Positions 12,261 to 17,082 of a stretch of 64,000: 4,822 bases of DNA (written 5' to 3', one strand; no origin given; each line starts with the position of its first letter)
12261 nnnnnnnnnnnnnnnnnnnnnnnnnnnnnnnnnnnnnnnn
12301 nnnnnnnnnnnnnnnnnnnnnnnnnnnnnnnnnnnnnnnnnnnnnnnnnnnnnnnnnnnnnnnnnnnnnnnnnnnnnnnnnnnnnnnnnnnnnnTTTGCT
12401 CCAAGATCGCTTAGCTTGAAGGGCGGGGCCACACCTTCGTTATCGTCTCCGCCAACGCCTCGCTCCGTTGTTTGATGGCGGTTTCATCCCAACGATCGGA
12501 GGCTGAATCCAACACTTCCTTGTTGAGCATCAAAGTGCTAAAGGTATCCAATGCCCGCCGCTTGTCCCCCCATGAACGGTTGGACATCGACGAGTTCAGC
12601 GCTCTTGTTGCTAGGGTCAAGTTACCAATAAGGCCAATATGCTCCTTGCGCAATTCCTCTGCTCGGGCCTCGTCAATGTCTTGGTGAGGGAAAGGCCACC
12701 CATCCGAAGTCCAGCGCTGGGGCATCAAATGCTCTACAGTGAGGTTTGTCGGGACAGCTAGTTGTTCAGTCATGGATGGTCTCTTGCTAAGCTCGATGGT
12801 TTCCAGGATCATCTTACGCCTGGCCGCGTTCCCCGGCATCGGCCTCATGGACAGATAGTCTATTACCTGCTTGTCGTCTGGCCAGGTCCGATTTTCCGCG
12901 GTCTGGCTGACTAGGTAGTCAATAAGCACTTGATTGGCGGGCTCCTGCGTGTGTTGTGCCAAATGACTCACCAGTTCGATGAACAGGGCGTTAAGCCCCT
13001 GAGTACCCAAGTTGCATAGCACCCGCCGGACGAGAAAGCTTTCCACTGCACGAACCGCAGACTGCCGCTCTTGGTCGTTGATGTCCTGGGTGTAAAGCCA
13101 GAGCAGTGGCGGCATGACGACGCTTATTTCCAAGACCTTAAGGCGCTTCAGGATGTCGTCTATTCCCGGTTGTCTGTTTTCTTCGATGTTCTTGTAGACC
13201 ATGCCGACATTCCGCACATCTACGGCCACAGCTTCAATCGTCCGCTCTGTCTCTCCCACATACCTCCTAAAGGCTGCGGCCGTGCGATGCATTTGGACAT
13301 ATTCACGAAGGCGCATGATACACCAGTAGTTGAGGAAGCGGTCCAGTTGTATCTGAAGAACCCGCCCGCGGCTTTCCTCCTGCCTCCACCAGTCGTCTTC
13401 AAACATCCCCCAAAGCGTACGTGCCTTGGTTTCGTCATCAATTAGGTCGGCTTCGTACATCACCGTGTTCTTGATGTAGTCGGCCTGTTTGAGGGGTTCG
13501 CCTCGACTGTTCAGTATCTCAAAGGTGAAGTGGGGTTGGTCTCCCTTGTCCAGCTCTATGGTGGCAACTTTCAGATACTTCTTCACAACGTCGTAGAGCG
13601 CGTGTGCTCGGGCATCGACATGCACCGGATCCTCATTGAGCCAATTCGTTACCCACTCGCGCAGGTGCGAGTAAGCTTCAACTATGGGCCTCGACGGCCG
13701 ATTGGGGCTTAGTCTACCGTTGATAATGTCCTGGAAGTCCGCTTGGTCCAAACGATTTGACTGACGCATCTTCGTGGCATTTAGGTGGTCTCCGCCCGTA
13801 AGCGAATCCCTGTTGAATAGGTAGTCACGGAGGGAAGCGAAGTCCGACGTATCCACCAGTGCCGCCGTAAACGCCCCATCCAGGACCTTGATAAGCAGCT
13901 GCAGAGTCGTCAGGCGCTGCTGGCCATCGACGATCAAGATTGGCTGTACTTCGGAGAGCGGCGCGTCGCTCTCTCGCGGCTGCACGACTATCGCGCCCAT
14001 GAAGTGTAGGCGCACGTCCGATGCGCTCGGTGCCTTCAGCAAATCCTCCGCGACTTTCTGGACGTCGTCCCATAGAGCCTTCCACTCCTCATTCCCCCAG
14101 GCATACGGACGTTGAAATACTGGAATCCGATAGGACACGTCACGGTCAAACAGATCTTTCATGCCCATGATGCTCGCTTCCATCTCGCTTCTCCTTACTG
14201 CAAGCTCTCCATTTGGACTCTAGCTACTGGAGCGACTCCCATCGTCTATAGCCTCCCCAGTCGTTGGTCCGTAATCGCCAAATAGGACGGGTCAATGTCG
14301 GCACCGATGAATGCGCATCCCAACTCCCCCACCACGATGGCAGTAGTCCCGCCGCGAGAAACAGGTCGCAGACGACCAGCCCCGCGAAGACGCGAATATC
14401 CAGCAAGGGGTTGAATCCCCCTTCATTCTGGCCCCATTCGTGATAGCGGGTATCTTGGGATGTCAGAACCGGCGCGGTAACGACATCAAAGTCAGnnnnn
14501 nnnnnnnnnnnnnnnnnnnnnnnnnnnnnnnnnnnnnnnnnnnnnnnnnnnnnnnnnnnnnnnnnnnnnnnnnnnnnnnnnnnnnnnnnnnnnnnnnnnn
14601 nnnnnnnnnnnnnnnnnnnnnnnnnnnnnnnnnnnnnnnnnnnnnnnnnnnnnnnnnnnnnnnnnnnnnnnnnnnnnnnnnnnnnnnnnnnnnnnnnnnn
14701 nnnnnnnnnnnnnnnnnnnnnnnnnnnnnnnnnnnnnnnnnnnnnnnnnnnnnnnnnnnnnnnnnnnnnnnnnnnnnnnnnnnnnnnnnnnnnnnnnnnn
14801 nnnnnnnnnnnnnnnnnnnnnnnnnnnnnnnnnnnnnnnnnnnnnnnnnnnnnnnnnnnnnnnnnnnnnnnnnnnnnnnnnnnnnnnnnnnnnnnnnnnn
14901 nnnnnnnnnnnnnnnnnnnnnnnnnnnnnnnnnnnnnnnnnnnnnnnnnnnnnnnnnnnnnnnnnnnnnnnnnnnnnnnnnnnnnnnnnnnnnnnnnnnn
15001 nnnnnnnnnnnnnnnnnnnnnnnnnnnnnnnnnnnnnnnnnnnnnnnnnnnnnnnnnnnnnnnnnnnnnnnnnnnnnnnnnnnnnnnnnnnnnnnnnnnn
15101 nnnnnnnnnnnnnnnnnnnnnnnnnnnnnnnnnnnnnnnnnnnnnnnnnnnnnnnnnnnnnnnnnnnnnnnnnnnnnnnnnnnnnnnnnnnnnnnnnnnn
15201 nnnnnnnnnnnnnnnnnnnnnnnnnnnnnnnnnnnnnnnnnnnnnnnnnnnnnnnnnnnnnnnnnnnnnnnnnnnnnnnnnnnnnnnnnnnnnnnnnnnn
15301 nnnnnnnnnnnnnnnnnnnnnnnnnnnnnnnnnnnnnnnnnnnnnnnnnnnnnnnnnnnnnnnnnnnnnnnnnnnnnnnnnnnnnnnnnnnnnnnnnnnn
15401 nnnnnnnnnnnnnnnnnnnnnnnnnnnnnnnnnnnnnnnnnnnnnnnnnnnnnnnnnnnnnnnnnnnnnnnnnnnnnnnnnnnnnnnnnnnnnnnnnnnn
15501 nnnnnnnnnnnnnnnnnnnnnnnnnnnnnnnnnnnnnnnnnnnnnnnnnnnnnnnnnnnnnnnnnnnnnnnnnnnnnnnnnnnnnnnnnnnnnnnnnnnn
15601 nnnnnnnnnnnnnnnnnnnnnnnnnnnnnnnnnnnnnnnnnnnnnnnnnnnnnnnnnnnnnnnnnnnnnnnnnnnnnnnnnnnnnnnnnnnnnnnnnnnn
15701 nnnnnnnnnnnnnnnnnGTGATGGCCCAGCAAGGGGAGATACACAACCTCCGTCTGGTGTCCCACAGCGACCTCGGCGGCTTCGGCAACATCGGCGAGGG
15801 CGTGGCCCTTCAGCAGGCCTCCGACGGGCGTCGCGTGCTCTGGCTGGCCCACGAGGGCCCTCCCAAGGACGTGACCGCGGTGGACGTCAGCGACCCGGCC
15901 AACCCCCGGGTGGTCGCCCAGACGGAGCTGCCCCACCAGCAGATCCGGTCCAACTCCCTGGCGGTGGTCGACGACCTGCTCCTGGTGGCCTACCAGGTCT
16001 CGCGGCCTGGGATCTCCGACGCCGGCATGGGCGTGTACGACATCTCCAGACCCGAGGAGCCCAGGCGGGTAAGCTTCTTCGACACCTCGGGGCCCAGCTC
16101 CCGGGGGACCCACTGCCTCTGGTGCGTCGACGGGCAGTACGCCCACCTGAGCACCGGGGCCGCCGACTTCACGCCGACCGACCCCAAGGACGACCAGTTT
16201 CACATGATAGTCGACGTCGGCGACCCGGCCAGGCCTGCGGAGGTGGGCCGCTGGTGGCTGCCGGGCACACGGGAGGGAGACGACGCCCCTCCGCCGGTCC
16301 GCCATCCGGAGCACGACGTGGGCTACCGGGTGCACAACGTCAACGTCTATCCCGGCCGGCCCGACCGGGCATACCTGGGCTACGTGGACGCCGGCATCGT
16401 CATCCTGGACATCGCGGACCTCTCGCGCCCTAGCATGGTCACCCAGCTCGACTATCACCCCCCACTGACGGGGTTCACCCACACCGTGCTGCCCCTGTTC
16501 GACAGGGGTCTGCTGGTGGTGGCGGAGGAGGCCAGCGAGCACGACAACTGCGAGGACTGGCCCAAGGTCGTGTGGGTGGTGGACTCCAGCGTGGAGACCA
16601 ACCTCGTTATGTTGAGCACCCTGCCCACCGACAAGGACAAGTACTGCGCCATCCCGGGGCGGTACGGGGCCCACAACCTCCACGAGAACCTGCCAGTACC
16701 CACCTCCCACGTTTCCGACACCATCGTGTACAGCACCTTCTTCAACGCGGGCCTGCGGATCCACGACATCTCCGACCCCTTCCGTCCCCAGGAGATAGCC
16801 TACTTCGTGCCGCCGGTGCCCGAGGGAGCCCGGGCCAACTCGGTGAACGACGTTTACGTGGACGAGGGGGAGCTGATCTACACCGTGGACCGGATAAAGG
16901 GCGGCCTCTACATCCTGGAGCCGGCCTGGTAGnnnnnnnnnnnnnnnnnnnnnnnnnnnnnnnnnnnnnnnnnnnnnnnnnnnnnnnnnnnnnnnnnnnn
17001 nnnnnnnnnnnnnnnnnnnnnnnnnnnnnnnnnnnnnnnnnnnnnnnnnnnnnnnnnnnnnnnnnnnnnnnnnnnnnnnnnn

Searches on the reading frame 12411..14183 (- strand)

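Call 29: search_protein_families(library=pfam, proteins=[window:12411-14183:-], max_evalue=0.001)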
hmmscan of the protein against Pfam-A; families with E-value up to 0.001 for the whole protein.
window:12411-14183:- (590 aa): 2 families
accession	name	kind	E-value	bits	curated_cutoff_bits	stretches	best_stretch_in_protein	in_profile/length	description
PF03235.19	GmrSD_N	-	9.8e-31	107.9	33.2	1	9-241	2-198/199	GmrSD restriction endonuclease, N-terminal domain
PF07510.16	GmrSD_C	-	5.3e-21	75.4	23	1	451-579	19-137/138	GmrSD restriction endonucleases, C-terminal domain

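Call 80: search_protein_families(library=padloc, proteins=[window:12411-14183:-], max_evalue=0.001)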
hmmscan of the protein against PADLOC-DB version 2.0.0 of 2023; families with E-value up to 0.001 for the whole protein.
window:12411-14183:- (590 aa): 32 families (the best 25 are shown)
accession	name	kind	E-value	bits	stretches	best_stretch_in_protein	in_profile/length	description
PDLC02693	Orf5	-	9.2e-89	296.9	1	11-585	2-542/543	Orf5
PDLC04155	HEC-06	-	2e-51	173.2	1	3-586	7-559/562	-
PDLC03655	mREase_IV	-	8.7e-51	171.1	2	165-587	179-627/629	Type IV methyl-directed restriction enzyme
PDLC04154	HEC-06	-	2.5e-48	163.1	1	3-585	9-564/569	-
PDLC04157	HEC-06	-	3.1e-48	162.7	1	15-586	20-556/558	-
PDLC02687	Orf5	-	6.3e-39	132.1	1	3-568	3-541/543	Orf5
PDLC02695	Orf5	-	4.9e-37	125.6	2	2-249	4-261/601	Orf5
PDLC02700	Orf5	-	8.7e-37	125.1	1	10-585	5-555/555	Orf5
PDLC02702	Orf5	-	1.2e-33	114.8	1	18-586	3-542/543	Orf5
PDLC02701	Orf5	-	3.2e-30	103.2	1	6-585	8-594/596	Orf5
PDLC02691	Orf5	-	2e-29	100.6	2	196-585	205-579/579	Orf5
PDLC02692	Orf5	-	2.6e-25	87.1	2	17-245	7-217/558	Orf5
PDLC02792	SspE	-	3.2e-22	76.7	2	13-108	19-117/771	SspE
PDLC02786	SspE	-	2.5e-20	70.4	1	11-105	17-109/766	SspE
PDLC02686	Orf5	-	8.1e-20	68.8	1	8-585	10-566/566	Orf5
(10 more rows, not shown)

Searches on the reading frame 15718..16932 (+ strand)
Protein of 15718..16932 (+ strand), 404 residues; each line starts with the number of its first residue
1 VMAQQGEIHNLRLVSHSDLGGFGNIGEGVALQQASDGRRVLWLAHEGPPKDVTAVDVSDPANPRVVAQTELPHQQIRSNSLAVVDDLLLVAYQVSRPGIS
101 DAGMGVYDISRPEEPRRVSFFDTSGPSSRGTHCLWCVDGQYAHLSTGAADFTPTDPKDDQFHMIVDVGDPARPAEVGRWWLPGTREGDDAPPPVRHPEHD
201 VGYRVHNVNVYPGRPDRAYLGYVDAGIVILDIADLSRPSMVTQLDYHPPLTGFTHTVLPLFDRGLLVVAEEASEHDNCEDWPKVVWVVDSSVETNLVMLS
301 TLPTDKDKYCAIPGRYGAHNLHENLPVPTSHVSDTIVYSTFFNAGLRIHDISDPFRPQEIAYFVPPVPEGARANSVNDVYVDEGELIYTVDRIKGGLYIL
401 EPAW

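Call 52: search_protein_families(library=pfam, proteins=[window:15718-16932:+], max_evalue=0.00001)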
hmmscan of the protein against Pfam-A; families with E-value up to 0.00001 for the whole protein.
window:15718-16932:+ (404 aa): 1 family
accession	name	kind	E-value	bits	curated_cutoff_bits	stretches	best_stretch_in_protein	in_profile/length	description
PF08309.17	LVIVD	-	4.3e-12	45.6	20.2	0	218-243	14-39/42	LVIVD repeat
